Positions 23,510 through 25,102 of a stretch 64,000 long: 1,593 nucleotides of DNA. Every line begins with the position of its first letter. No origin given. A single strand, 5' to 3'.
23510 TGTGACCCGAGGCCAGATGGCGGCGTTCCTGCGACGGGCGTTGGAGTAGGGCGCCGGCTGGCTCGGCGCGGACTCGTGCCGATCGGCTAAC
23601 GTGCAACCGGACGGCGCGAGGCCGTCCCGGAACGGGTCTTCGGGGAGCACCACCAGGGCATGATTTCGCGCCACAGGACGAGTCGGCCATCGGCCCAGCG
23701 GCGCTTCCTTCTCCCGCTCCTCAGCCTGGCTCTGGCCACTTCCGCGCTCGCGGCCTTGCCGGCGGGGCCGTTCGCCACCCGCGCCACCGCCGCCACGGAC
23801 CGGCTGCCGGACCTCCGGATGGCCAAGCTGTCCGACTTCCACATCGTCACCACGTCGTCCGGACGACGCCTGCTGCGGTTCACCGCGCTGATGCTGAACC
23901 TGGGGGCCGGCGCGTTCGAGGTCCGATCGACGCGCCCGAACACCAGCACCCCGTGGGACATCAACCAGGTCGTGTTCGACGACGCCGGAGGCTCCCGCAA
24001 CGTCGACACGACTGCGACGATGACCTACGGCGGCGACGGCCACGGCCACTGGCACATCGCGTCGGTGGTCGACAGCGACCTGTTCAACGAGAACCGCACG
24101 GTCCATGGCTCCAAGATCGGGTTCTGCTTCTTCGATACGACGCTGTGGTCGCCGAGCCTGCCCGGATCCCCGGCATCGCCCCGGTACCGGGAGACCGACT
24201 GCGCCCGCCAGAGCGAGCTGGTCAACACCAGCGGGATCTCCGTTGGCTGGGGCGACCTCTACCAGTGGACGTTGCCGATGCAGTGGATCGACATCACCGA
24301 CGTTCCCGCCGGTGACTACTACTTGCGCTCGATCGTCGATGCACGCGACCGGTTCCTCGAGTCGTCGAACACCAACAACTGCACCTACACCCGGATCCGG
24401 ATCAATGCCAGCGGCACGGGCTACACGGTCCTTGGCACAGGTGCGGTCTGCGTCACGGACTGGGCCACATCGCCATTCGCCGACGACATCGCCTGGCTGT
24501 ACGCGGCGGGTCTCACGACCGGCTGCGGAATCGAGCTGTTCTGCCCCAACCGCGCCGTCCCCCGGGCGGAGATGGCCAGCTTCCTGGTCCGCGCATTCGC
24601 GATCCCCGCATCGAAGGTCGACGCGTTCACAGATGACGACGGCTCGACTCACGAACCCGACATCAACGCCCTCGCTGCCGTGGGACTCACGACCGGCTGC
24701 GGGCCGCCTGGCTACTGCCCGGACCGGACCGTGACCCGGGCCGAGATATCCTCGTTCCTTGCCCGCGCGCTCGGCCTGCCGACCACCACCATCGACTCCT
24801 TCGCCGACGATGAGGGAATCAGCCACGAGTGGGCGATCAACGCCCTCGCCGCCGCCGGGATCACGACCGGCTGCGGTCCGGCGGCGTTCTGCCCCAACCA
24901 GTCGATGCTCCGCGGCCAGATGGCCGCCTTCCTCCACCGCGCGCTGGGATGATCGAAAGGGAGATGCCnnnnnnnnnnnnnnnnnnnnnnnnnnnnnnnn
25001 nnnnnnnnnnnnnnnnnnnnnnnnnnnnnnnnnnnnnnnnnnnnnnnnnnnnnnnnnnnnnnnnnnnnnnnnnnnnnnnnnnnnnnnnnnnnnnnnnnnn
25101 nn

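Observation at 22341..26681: Cassette of three secreted proteins sharing one triple Cys-pair SLH-like anchor: unknown beta-rich protein, lysyl-oxidase homologue, PQQ/GSDH-type beta-propeller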

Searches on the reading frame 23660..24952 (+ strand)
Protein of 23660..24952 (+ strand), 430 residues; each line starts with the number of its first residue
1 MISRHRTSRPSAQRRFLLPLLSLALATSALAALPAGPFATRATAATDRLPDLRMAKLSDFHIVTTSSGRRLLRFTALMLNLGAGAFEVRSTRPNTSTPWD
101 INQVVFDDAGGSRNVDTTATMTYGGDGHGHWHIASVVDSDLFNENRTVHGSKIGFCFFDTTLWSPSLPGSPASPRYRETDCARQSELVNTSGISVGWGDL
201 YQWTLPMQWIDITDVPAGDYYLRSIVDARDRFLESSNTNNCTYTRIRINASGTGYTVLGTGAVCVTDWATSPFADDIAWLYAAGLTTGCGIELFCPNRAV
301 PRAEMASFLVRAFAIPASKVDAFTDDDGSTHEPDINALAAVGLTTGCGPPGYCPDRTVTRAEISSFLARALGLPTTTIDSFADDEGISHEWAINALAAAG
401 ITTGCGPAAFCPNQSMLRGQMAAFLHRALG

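Call 3: search_protein_families(library=pfam, proteins=[window:23660-24952:+], max_evalue=0.1)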
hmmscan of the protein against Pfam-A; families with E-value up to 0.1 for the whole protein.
window:23660-24952:+ (430 aa): 3 families
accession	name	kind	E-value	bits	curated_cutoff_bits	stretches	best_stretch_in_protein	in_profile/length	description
PF01186.22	Lysyl_oxidase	-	1.7e-15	57.7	20.4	1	128-249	84-195/204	Lysyl oxidase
PF00395.25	SLH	-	5.9e-12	45.8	20.8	2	266-306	3-44/44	S-layer homology domain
PF19698.5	DUF6197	-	0.05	14.3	24.6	0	322-399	26-108/111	Family of unknown function (DUF6197)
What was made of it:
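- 23660..24952 (+): P2, 430 aa. Signal peptide with an RR motif (about the first 31-44 aa). Lysyl oxidase catalytic domain about 23792-24448. Three Cys-pair SLH modules 24449-24949. Pfam Lysyl_oxidase 57.7 bits against a cutoff of 20.4 (call 3).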

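Call 4: search_protein_families(library=ncbifam, proteins=[window:23660-24952:+], max_evalue=0.1)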
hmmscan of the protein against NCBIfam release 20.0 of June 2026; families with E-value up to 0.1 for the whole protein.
window:23660-24952:+ (430 aa): 1 family
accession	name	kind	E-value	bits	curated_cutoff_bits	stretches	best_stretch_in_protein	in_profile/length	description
NF033190.2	inl_like_NEAT_1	exception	1.7e-10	39.9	1275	1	321-429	641-752/754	NEAT domain-containing leucine-rich repeat protein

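Call 7: find_encoding_contigs(protein=window:23660-24952:+, flank=10000, max_places=6)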
Protein window:23660-24952:+ (430 aa): no gene with exactly this product is on record in the collection.

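Call 8: find_homologous_proteins(query=window:23660-24952:+)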
Query window:23660-24952:+ (430 aa): 2135 proteins with E <= 0.001 among 8000 candidates; the best 120 are listed.
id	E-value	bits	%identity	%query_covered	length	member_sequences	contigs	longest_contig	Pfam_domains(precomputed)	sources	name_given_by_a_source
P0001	6.7e-292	985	100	100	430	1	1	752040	PF01186.23,PF00395.26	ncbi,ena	-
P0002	4.6e-183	627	64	100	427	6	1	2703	PF01186.23,PF00395.26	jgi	jgi:hypothetical protein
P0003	2.3e-179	615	62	100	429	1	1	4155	PF01186.23,PF00395.26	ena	-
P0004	5.4e-165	567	61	94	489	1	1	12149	PF01186.23,PF00395.26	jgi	jgi:hypothetical protein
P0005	9.4e-165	566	68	82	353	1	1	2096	PF01186.23,PF00395.26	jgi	jgi:hypothetical protein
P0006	1.4e-164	566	59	100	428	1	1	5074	PF01186.23,PF00395.26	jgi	jgi:hypothetical protein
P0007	1.2e-162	559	59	100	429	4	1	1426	PF01186.23,PF00395.26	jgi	jgi:hypothetical protein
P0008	2.1e-161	555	59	97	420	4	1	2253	PF01186.23,PF00395.26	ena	-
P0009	5.8e-156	537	57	98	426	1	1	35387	PF01186.23,PF00395.26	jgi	jgi:lysyl oxidase/S-layer family protein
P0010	7.6e-154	530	54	100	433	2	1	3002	PF01186.23,PF00395.26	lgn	-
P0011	2.2e-152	526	62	87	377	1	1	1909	PF01186.23,PF00395.26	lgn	-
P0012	7.8e-152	524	59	89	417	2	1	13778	PF01186.23,PF00395.26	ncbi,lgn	ncbi:MAG: lysyl oxidase family protein [Chloroflexota bacterium]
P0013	2.4e-151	522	59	89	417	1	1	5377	PF01186.23,PF00395.26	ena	-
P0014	2.6e-151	522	57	93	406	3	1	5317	PF01186.23,PF00395.26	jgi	jgi:hypothetical protein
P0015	8.1e-149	514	52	100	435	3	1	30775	PF01186.23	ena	-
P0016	1.4e-148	513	58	90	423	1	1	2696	PF01186.23,PF00395.26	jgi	jgi:Lysyl oxidase/S-layer homology domain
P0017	7.5e-148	511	55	93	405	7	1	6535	PF01186.23,PF00395.26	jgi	-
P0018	9.4e-147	507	54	100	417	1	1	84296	PF01186.23,PF00395.26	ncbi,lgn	-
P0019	1.5e-144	500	56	99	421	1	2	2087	PF01186.23,PF00395.26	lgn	-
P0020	4.5e-144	498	58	89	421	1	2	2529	PF01186.23,PF00395.26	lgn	-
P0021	7.8e-144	498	54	88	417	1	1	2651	PF01186.23,PF00395.26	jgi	jgi:hypothetical protein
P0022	1.6e-143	497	56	89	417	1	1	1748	PF01186.23,PF00395.26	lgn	-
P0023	6.6e-143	494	56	89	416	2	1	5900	PF01186.23,PF00395.26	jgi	-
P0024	8.4e-143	494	53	98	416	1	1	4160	PF01186.23,PF00395.26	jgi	jgi:lysyl oxidase/S-layer family protein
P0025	1.8e-142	493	56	90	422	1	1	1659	PF01186.23,PF00395.26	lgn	-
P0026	4.3e-142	492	56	98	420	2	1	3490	PF01186.23,PF00395.26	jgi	jgi:hypothetical protein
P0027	2.2e-141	489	57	90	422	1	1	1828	PF01186.23,PF00395.26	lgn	-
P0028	3.6e-140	485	55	92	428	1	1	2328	PF01186.23,PF00395.26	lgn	-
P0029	4.1e-140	485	53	98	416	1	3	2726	PF01186.23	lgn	-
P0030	2.3e-139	483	53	98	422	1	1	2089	PF01186.23,PF00395.26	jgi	jgi:hypothetical protein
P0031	2.6e-139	483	54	87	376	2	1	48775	PF01186.23,PF00395.26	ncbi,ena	-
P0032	8.9e-139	481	54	97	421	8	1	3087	PF01186.23,PF00395.26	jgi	jgi:hypothetical protein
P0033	4.5e-137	475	63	74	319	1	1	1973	PF01186.23,PF00395.26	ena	-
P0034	4.8e-136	472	53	92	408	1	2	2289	PF01186.23,PF00395.26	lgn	-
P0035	1.0e-135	471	54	90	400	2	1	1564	PF01186.23,PF00395.26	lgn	-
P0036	1.8e-135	470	54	91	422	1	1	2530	PF01186.23,PF00395.26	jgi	jgi:hypothetical protein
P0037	1.1e-134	467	54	88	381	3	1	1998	PF01186.23,PF00395.26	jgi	jgi:hypothetical protein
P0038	9.8e-133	461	53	90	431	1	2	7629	PF01186.23,PF00395.26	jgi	jgi:hypothetical protein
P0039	3.9e-132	459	51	94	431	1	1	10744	PF01186.23,PF00395.26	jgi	jgi:hypothetical protein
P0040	1.8e-131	457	53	91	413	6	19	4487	PF01186.23,PF00395.26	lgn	-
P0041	2.1e-131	457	49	100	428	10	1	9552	PF01186.23,PF00395.26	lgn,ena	-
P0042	2.9e-131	456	50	95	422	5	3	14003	PF01186.23,PF00395.26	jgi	jgi:hypothetical protein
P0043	8.4e-131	455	51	90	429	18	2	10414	PF01186.23,PF00395.26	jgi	jgi:hypothetical protein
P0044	1.2e-130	454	51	91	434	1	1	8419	PF01186.23,PF00395.26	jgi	jgi:hypothetical protein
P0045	5.1e-130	452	51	89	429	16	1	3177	PF01186.23,PF00395.26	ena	-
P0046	5.1e-130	452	52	90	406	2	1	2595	PF01186.23,PF00395.26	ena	-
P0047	5.4e-130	452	53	92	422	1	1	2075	PF01186.23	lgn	-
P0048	2.9e-129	449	51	96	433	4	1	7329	PF01186.23,PF00395.26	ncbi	-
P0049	3.1e-129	449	51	91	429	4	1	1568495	PF01186.23,PF00395.26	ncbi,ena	-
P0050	4.7e-129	449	48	98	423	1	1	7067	PF01186.23,PF00395.26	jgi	jgi:Lysyl oxidase/S-layer homology domain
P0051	3.7e-128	446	52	90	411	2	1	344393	PF01186.23,PF00395.26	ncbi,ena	-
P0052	4.6e-128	446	50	91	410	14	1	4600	PF01186.23,PF00395.26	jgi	jgi:hypothetical protein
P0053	8.9e-128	445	52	90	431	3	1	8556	PF01186.23,PF00395.26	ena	-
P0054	9.1e-128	445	50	95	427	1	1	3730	PF01186.23,PF00395.26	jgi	jgi:Lysyl oxidase/S-layer homology domain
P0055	1.2e-127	444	50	90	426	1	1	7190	PF01186.23,PF00395.26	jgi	jgi:Lysyl oxidase/S-layer homology domain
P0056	1.4e-127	444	49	96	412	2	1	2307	PF01186.23,PF00395.26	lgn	-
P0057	1.5e-127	444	50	95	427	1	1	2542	PF01186.23,PF00395.26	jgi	jgi:hypothetical protein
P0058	2.1e-127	443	51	99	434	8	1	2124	PF01186.23,PF00395.26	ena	-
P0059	2.5e-127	443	52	89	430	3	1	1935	PF01186.23,PF00395.26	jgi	-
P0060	1.1e-126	441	50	90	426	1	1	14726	PF01186.23,PF00395.26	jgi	jgi:hypothetical protein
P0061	1.5e-126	441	48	99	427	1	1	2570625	PF01186.23,PF00395.26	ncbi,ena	-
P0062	2.5e-126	440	48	100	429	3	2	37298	PF01186.23,PF00395.26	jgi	jgi:hypothetical protein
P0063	2.6e-126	440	50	97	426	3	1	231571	PF01186.23,PF00395.26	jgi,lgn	-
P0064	3.1e-126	440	49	89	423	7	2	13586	PF01186.23,PF00395.26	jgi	jgi:hypothetical protein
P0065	3.4e-126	439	51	89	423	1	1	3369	PF01186.23,PF00395.26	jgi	jgi:hypothetical protein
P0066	7.1e-126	438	49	90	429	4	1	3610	PF01186.23,PF00395.26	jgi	jgi:Lysyl oxidase/S-layer homology domain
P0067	9.5e-126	438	48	97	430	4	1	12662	PF01186.23,PF00395.26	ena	-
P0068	1.4e-125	437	49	95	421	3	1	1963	PF01186.23,PF00395.26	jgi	-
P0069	1.9e-125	437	50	90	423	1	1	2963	PF01186.23,PF00395.26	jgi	jgi:Lysyl oxidase/S-layer homology domain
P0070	2.8e-125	436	49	90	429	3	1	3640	PF01186.23,PF00395.26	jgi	jgi:Lysyl oxidase/S-layer homology domain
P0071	3.5e-125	436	51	90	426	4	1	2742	PF01186.23,PF00395.26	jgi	-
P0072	5.6e-125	435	50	97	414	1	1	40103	PF01186.23,PF00395.26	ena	-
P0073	6.7e-125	435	52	92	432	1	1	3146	PF01186.23,PF00395.26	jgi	jgi:hypothetical protein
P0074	6.8e-125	435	48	98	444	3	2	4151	PF01186.23,PF00395.26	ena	-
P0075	7.1e-125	435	49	89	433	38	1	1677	PF01186.23,PF00395.26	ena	-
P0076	8.6e-125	435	53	88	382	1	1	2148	PF01186.23,PF00395.26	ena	-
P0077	1.1e-124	434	52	90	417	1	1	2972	PF01186.23,PF00395.26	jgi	-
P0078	2.0e-124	434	50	92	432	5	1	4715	PF01186.23,PF00395.26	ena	-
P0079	2.4e-124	433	49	90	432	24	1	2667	PF01186.23,PF00395.26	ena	-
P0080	2.7e-124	433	49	89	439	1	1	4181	PF01186.23,PF00395.26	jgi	jgi:hypothetical protein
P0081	7.6e-124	432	51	89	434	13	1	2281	PF01186.23,PF00395.26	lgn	-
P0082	8.0e-124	432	50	97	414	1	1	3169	PF01186.23,PF00395.26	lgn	-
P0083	9.7e-124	431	50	93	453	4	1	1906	PF01186.23,PF00395.26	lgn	-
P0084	1.2e-123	431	51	89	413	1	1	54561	PF01186.23,PF00395.26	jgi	jgi:hypothetical protein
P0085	1.4e-123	431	52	89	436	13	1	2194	PF01186.23,PF00395.26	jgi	jgi:hypothetical protein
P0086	7.5e-123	428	47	98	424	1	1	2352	PF01186.23,PF00395.26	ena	-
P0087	9.7e-123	428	47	99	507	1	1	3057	PF01186.23,PF00395.26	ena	-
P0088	3.1e-122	426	50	91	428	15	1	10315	PF01186.23,PF00395.26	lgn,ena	-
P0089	3.8e-122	426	48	90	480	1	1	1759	PF01186.23,PF00395.26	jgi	jgi:hypothetical protein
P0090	5.1e-122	426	50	90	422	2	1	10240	PF01186.23,PF00395.26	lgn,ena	-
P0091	6.2e-122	425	50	90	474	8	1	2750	PF01186.23,PF00395.26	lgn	-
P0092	6.7e-122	425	50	92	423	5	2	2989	PF01186.23,PF00395.26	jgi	jgi:hypothetical protein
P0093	7.1e-122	425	50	89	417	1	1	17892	PF01186.23,PF00395.26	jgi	jgi:hypothetical protein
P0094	1.3e-121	424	51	88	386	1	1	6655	PF01186.23,PF00395.26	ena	-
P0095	2.8e-121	423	48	96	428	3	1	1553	PF01186.23,PF00395.26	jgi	jgi:hypothetical protein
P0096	3.1e-121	423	48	98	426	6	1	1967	PF01186.23,PF00395.26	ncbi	-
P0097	4.3e-121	423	48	98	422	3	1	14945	PF01186.23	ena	-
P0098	4.6e-121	422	46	96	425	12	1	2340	PF01186.23,PF00395.26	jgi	jgi:hypothetical protein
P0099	5.1e-121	422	50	89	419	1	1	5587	PF01186.23,PF00395.26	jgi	jgi:lysyl oxidase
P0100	6.5e-121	422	50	96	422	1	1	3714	PF01186.23,PF00395.26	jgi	jgi:hypothetical protein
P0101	6.7e-121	422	50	92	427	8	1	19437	PF01186.23,PF00395.26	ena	-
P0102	9.3e-121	421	56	74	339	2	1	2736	PF01186.23,PF00395.26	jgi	jgi:hypothetical protein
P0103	9.3e-121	421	49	90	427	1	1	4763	PF01186.23,PF00395.26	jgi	jgi:Lysyl oxidase/S-layer homology domain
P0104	1.4e-120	421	49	89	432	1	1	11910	PF01186.23,PF00395.26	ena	-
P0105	1.6e-120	421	50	89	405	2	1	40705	PF01186.23,PF00395.26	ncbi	ncbi:MAG: S-layer homology domain-containing protein [Candidatus Limnocylindrales bacterium]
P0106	1.7e-120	421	50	96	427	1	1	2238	PF01186.23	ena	-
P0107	2.0e-120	420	49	88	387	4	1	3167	PF01186.23,PF00395.26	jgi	jgi:hypothetical protein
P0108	2.2e-120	420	48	95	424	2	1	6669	PF01186.23,PF00395.26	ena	-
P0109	3.2e-120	420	49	89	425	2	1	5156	PF01186.23,PF00395.26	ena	-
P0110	4.2e-120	419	49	90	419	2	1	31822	PF01186.23,PF00395.26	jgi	jgi:hypothetical protein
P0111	5.0e-120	419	46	98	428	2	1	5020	PF01186.23,PF00395.26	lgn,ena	-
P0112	5.1e-120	419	48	97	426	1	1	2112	PF01186.23,PF00395.26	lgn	-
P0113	5.5e-120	419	49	90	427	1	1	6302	PF01186.23,PF00395.26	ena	-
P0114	8.7e-120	418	49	97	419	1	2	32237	PF01186.23,PF00395.26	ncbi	ncbi:MAG: S-layer homology domain-containing protein [Candidatus Limnocylindria bacterium]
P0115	9.2e-120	418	51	90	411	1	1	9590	PF01186.23,PF00395.26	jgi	jgi:hypothetical protein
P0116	1.7e-119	417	50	93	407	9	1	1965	PF01186.23,PF00395.26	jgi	jgi:hypothetical protein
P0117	2.2e-119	417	49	99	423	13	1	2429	PF01186.23,PF00395.26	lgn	-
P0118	4.2e-119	416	50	93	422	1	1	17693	PF01186.23,PF00395.26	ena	-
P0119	1.1e-118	415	47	95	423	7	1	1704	PF01186.23,PF00395.26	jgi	jgi:hypothetical protein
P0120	1.7e-118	414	49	89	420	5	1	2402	PF01186.23,PF00395.26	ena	-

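Call 9: find_encoding_contigs(protein=P0001, flank=10000, max_places=3)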
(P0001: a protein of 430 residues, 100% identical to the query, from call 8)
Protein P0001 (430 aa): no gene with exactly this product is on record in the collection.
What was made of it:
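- Tried and rejected: Looking up the window's own contig by exact protein (P2 and its identical database entry P0001): not on record (calls 7, 9).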

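Call 10: find_encoding_contigs(protein=P0018, flank=10000, max_places=3)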
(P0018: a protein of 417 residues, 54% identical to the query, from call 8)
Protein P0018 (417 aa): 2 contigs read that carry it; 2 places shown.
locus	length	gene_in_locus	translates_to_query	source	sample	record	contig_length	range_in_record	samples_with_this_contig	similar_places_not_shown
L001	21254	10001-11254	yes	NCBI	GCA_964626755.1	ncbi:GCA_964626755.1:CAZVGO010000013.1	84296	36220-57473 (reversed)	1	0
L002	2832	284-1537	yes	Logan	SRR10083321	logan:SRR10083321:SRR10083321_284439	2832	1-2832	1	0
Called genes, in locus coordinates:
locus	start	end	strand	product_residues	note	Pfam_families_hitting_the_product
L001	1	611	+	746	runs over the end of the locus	PF13328:HD_4, PF01966:HD, PF04607:RelA_SpoT, PF02824:TGS, PF19296:RelA_AH, PF28438:RelA_RIS, PF01842:ACT, PF13291:ACT_4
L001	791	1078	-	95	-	-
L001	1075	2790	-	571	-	PF00535:Glycos_transf_2, PF10111:Glyco_tranf_2_2 (faint), PF13641:Glyco_tranf_2_3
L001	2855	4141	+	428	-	PF13393:tRNA-synt_His, PF00587:tRNA-synt_2b, PF03129:HGTP_anticodon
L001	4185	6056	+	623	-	PF01336:tRNA_anti-codon, PF00152:tRNA-synt_2, PF02938:GAD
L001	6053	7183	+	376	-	PF01757:Acyl_transf_3, PF07786:HGSNAT_cat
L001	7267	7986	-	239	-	PF12804:NTP_transf_3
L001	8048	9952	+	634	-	PF00009:GTP_EFTU, PF01926:MMR_HSR1 (weak), PF22042:EF-G_D2, PF03144:GTP_EFTU_D2, PF00679:EFG_C, PF21018:BipA_C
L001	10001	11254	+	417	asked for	PF01186:Lysyl_oxidase, PF00395:SLH (faint)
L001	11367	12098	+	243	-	-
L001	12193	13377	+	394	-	PF00266:Aminotran_5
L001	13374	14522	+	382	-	PF03054:tRNA_Me_trans, PF20259:tRNA_Me_trans_M, PF20258:tRNA_Me_trans_C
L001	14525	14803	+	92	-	-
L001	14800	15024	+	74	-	-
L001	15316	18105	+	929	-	PF01411:tRNA-synt_2c, PF07973:tRNA_SAD, PF02272:DHHA1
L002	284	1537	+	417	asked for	PF01186:Lysyl_oxidase, PF00395:SLH (faint)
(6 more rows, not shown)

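Call 11: find_encoding_contigs(protein=P0049, flank=10000, max_places=3)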
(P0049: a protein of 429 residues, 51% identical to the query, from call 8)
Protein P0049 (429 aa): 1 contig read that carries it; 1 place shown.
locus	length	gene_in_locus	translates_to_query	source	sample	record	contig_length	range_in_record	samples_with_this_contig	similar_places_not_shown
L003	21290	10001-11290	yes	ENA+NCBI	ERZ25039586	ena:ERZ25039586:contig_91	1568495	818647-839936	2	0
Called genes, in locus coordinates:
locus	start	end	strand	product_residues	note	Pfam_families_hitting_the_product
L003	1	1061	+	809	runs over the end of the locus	PF13328:HD_4, PF01966:HD, PF04607:RelA_SpoT, PF02824:TGS, PF19296:RelA_AH, PF28438:RelA_RIS, PF01842:ACT, PF13291:ACT_4, +1 more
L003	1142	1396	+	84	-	PF02604:PhdYeFM_antitox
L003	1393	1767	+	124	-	PF01850:PIN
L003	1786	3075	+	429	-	PF13393:tRNA-synt_His, PF00587:tRNA-synt_2b, PF03129:HGTP_anticodon (weak)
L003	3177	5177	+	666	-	PF01336:tRNA_anti-codon, PF00152:tRNA-synt_2, PF02938:GAD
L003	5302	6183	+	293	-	PF00892:EamA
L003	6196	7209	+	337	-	-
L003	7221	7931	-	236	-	PF12804:NTP_transf_3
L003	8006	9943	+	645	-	PF00009:GTP_EFTU, PF01926:MMR_HSR1 (weak), PF22042:EF-G_D2, PF03144:GTP_EFTU_D2, PF00679:EFG_C, PF21018:BipA_C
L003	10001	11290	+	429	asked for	PF01186:Lysyl_oxidase (weak), PF00395:SLH (weak)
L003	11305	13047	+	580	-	PF07995:GSDH, PF00395:SLH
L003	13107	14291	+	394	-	PF00266:Aminotran_5, PF01053:Cys_Met_Meta_PP (weak), PF01212:Beta_elim_lyase (weak)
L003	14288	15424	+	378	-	PF03054:tRNA_Me_trans, PF20259:tRNA_Me_trans_M, PF20258:tRNA_Me_trans_C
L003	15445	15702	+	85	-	-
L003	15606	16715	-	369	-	PF00775:Dioxygenase_C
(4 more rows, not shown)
